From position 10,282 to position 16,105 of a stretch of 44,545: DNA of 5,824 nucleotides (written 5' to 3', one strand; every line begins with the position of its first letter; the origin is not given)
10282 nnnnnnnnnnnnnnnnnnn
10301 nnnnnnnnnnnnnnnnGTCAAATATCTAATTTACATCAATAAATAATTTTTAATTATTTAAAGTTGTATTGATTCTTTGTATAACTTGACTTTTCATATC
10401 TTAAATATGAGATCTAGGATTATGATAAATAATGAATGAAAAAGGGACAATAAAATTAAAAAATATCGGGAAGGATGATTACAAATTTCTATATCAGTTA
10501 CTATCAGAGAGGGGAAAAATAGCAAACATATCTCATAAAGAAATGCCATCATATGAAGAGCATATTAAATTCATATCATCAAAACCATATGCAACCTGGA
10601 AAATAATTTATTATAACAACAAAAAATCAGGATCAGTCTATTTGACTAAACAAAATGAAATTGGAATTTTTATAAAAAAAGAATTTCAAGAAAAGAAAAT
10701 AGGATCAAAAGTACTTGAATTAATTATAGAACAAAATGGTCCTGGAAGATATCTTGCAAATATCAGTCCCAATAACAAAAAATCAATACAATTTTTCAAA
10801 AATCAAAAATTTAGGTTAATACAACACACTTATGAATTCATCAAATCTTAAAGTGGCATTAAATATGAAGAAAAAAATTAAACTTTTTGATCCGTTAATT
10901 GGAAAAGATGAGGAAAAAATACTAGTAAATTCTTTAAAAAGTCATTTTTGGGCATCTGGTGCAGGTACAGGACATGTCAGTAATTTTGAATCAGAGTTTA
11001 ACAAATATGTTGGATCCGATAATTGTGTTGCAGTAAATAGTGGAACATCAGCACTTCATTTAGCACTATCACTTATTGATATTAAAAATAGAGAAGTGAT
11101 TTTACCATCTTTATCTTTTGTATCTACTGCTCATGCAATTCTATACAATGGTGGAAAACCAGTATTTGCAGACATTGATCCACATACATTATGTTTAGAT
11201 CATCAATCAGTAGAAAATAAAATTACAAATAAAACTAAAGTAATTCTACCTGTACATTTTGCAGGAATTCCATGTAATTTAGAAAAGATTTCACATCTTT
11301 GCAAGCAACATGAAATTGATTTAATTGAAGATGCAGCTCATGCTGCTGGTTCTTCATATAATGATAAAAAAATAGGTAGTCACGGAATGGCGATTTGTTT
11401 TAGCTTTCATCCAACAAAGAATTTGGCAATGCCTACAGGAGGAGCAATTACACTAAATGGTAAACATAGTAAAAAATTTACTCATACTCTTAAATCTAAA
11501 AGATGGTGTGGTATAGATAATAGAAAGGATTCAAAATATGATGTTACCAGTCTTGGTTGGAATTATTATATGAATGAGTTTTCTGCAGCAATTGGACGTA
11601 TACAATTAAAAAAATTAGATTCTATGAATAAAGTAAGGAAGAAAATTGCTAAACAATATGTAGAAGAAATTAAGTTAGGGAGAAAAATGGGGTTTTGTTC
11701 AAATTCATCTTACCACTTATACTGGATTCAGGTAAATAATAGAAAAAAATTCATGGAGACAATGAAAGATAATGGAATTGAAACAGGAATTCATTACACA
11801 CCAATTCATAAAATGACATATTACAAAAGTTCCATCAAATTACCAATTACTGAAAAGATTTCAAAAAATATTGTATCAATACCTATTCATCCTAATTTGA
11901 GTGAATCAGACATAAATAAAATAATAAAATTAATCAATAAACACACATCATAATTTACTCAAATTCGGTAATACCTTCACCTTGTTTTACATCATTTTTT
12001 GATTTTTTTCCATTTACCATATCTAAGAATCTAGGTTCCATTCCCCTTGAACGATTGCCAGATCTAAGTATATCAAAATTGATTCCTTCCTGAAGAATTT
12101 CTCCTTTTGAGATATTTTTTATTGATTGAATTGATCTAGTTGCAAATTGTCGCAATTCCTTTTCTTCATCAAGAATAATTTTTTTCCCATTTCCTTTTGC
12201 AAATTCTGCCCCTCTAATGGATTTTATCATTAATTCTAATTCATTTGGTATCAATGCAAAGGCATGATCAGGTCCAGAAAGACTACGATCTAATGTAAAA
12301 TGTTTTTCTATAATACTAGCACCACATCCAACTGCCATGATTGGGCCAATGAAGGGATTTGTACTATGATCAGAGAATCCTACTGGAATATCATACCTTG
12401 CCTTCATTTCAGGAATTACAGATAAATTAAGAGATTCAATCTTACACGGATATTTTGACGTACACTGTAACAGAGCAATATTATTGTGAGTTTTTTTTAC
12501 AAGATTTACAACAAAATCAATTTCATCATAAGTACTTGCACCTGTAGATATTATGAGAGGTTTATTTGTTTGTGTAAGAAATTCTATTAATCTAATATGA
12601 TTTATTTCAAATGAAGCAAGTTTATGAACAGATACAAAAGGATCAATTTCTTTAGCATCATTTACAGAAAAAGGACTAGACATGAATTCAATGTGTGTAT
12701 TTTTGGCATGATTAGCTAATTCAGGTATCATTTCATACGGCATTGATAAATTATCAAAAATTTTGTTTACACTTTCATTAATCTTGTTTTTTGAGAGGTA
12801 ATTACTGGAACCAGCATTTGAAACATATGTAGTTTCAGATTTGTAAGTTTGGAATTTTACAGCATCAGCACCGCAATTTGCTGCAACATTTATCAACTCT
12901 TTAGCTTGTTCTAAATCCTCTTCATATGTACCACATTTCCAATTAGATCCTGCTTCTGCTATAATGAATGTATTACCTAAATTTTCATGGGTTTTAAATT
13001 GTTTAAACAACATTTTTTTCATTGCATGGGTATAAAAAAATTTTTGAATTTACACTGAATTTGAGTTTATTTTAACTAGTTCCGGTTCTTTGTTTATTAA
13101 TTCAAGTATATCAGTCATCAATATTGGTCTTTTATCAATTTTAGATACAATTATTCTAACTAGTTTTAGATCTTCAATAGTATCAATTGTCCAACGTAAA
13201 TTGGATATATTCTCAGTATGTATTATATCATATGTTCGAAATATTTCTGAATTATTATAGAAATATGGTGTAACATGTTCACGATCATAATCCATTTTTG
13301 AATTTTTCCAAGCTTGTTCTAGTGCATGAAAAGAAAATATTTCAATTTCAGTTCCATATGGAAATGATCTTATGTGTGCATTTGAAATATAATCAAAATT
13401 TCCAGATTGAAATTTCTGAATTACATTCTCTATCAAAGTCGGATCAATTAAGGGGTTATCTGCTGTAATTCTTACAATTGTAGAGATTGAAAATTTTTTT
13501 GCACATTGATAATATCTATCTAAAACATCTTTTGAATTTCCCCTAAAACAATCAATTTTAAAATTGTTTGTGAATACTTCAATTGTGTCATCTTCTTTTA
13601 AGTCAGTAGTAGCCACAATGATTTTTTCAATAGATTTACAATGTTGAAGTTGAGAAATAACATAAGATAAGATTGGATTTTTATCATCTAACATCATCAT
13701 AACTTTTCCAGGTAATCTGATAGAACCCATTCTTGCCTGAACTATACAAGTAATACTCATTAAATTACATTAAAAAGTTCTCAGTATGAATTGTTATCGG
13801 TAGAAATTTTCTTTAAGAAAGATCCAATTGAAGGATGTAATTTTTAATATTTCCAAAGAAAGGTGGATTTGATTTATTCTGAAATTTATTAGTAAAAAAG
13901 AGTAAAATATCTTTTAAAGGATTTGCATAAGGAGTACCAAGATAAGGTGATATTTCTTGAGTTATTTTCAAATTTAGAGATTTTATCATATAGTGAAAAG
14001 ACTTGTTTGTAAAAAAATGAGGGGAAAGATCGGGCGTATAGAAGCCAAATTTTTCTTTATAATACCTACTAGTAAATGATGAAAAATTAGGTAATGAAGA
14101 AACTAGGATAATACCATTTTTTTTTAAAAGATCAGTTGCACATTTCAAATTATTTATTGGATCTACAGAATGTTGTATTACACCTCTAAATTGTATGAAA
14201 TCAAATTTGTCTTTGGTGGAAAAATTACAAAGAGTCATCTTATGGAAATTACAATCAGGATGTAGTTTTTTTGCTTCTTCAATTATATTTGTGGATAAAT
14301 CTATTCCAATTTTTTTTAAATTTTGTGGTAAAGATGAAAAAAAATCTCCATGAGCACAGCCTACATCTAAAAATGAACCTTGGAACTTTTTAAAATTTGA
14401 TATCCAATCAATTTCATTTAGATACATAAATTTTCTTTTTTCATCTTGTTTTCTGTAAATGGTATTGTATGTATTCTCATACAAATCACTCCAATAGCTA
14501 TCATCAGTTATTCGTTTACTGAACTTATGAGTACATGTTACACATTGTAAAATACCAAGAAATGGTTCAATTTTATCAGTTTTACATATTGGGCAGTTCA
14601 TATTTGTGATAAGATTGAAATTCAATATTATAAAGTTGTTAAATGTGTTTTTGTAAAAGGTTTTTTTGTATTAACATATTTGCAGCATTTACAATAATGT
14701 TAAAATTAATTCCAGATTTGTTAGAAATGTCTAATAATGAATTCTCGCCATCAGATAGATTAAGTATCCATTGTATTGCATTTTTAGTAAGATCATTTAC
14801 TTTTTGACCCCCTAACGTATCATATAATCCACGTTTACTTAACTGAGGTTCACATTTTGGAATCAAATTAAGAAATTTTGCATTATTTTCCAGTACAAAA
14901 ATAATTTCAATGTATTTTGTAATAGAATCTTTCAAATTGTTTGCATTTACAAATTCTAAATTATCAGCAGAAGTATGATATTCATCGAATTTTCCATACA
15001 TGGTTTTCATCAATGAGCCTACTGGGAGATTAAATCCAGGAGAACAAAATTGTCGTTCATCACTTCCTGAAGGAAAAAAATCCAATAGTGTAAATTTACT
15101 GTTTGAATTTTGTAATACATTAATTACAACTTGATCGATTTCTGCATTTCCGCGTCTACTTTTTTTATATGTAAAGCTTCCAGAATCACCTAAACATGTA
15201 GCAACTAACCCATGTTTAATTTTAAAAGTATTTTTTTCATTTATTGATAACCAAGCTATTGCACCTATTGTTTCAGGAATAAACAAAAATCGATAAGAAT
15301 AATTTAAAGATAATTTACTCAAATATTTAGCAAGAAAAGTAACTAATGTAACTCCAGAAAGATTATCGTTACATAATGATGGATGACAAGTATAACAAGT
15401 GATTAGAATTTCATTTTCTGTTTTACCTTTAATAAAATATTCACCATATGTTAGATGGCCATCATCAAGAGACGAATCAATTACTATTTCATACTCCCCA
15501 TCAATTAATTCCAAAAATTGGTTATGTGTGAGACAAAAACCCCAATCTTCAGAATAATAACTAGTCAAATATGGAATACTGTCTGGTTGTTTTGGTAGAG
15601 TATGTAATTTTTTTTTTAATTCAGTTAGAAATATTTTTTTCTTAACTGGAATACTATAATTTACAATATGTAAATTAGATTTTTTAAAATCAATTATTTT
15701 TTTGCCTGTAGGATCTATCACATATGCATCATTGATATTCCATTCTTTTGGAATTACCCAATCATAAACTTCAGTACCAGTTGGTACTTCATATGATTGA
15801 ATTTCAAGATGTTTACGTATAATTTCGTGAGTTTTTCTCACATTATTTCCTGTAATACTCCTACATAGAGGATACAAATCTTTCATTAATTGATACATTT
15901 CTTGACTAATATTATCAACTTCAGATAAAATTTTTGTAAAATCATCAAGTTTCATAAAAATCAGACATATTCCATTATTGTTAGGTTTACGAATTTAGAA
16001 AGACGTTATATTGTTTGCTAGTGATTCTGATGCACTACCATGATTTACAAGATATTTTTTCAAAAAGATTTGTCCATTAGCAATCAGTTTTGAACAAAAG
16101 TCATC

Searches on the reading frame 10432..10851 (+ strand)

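Call 7: search_protein_families(library=pfam, proteins=[window:10432-10851:+], max_evalue=0.001)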
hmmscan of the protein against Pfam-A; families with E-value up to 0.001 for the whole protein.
window:10432-10851:+ (139 aa): 2 families
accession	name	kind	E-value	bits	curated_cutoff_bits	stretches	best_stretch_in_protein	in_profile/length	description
PF00583.31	Acetyltransf_1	-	8e-05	23.3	20.7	1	37-125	17-114/116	Acetyltransferase (GNAT) family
PF13508.13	Acetyltransf_7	-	0.0007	20.4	27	1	59-128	8-83/84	Acetyltransferase (GNAT) domain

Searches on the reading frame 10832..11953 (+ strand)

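Call 7: search_protein_families(library=pfam, proteins=[window:10832-11953:+], max_evalue=0.001)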
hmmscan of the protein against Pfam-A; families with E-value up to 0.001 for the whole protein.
window:10832-11953:+ (373 aa): 5 families
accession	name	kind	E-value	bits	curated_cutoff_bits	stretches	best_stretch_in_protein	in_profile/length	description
PF01041.23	DegT_DnrJ_EryC1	-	1e-102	344.5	19.8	1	23-368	3-359/360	DegT/DnrJ/EryC1/StrS aminotransferase family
PF05889.19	SepSecS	-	9.4e-07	28.3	21.1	1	48-256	56-279/389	O-phosphoseryl-tRNA(Sec) selenium transferase, SepSecS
PF01212.27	Beta_elim_lyase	-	1.1e-05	25.4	27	1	48-227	33-215/288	Beta-eliminating lyase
PF00155.27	Aminotran_1_2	-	1.3e-05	25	19.7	1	50-175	45-193/361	Aminotransferase class I and II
PF01053.26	Cys_Met_Meta_PP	-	0.00032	19.8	27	1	44-174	49-180/381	Cys/Met metabolism PLP-dependent enzyme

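Call 102: search_protein_families(library=ncbifam, proteins=[window:10832-11953:+], max_evalue=0.00001)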
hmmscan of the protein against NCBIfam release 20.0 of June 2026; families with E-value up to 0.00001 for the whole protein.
window:10832-11953:+ (373 aa): 10 families
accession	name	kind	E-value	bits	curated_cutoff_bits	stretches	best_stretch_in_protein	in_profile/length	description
TIGR03588.1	PseC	equivalog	1.6e-83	280.8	423.5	1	23-370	9-378/380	UDP-4-amino-4,6-dideoxy-N-acetyl-beta-L-altrosamine transaminase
NF008658.2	PRK11658.1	equivalog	1.4e-73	247.7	631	1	16-370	5-375/379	UDP-4-amino-4-deoxy-L-arabinose aminotransferase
NF008687.0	PRK11706.1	equivalog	1.9e-72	244.1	375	1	42-371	27-373/375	dTDP-4-amino-4,6-dideoxygalactose transaminase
TIGR04181.1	NHT_00031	hypoth_equivalog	2e-66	224.3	420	1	16-351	1-357/359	LegC family aminotransferase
TIGR02379.1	ECA_wecE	subfamily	2.1e-57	194.6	434.85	1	41-371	24-374/376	dTDP-4-amino-4,6-dideoxy-D-glucose transaminase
TIGR04427.1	PLP_DesI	equivalog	1.3e-54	185.8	650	1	41-368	47-379/390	dTDP-4-dehydro-6-deoxyglucose aminotransferase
NF011936.0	PRK15407.1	equivalog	1e-42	146.3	423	2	13-221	34-248/440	lipopolysaccharide biosynthesis protein RfbH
NF005817.0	PRK07683.1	equivalog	7.9e-08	31.4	575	1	59-167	86-200/387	aminotransferase A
NF005816.0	PRK07682.1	equivalog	4.4e-06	25.6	620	1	59-171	87-206/390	aminotransferase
NF041091.1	asp_aminotase_Arch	equivalog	7.2e-06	25.1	550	0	54-167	79-199/376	aspartate aminotransferase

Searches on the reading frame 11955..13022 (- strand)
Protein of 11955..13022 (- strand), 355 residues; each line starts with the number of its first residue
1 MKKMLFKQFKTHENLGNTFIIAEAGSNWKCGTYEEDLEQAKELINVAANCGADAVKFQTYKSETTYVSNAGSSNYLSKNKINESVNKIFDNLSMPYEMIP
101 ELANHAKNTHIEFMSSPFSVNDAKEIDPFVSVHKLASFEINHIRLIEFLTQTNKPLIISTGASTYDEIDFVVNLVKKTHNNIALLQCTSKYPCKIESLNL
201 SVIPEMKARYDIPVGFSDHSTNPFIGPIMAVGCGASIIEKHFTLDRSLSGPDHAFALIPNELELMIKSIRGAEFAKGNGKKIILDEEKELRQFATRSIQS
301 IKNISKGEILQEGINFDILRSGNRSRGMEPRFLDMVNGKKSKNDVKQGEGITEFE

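Call 7: search_protein_families(library=pfam, proteins=[window:11955-13022:-], max_evalue=0.001)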
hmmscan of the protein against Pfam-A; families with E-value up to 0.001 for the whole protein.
window:11955-13022:- (355 aa): 1 family
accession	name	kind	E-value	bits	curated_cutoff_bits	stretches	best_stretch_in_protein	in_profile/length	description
PF03102.20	NeuB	-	7.5e-77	258.5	22.1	1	43-281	1-241/241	NeuB family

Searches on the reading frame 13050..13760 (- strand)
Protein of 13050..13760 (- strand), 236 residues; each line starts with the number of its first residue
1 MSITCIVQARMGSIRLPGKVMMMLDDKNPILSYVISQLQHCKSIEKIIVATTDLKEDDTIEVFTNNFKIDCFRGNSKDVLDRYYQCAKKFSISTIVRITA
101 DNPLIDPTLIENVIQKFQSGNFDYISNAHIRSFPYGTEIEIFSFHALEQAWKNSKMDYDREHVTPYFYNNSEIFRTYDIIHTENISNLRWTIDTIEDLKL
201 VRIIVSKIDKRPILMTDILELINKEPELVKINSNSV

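Call 7: search_protein_families(library=pfam, proteins=[window:13050-13760:-], max_evalue=0.001)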
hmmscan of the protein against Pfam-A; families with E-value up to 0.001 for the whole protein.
window:13050-13760:- (236 aa): 2 families
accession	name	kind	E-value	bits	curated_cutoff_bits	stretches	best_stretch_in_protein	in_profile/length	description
PF02348.25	CTP_transf_3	-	7.4e-37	127.7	22.6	1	5-189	2-183/217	Cytidylyltransferase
PF12804.13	NTP_transf_3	-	0.00089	19.9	27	0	10-121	11-115/160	MobA-like NTP transferase domain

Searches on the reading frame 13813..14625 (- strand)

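Call 7: search_protein_families(library=pfam, proteins=[window:13813-14625:-], max_evalue=0.001)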
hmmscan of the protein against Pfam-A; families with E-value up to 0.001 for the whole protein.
window:13813-14625:- (270 aa): 7 families
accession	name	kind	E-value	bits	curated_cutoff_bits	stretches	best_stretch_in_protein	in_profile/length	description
PF13489.12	Methyltransf_23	-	4.5e-13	49.7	27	1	80-223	21-163/164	Methyltransferase domain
PF13847.12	Methyltransf_31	-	1e-10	41.9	27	1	84-179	6-113/145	Methyltransferase domain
PF08242.18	Methyltransf_12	-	4.1e-10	40.7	30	1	86-173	1-98/98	Methyltransferase domain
PF08241.18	Methyltransf_11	-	1.5e-09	38.8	21.2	1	86-174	1-94/95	Methyltransferase domain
PF13649.12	Methyltransf_25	-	8.2e-09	36.5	27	1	86-171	2-97/97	Methyltransferase domain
PF05401.17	NodS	-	0.00044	20.6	24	1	79-152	41-118/201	Nodulation protein S (NodS)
PF07021.18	MetW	-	0.00085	19.4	21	0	82-191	14-122/193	Methionine biosynthesis protein MetW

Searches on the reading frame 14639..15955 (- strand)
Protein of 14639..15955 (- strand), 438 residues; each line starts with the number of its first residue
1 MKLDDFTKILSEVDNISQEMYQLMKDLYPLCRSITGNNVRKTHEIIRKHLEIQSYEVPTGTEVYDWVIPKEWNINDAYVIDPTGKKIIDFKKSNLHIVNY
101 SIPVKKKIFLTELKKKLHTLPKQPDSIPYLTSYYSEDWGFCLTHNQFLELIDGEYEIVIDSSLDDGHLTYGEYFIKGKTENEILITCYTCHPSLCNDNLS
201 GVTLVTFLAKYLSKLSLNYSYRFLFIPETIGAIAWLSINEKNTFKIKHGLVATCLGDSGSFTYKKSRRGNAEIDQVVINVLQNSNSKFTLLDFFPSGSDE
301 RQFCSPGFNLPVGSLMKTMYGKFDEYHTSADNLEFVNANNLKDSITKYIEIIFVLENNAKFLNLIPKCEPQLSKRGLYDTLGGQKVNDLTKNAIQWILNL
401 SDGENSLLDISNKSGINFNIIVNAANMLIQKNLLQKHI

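Call 5: search_protein_families(library=ncbifam, proteins=[window:14639-15955:-], max_evalue=0.001)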
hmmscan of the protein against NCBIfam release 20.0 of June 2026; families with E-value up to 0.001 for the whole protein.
window:14639-15955:- (438 aa): 0 families

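Call 7: search_protein_families(library=pfam, proteins=[window:14639-15955:-], max_evalue=0.001)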
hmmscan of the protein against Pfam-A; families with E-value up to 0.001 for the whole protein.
window:14639-15955:- (438 aa): 3 families
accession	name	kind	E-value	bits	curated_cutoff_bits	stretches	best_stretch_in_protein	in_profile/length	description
PF16254.10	DUF4910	-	2.1e-109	364.5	26.6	1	21-358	1-247/247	Domain of unknown function (DUF4910)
PF09940.16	DUF2172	-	1.3e-38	131.7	27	1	71-162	1-92/92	Domain of unknown function (DUF2172)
PF16221.11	HTH_47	-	2e-23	82.1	27.1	1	362-435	4-77/78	winged helix-turn-helix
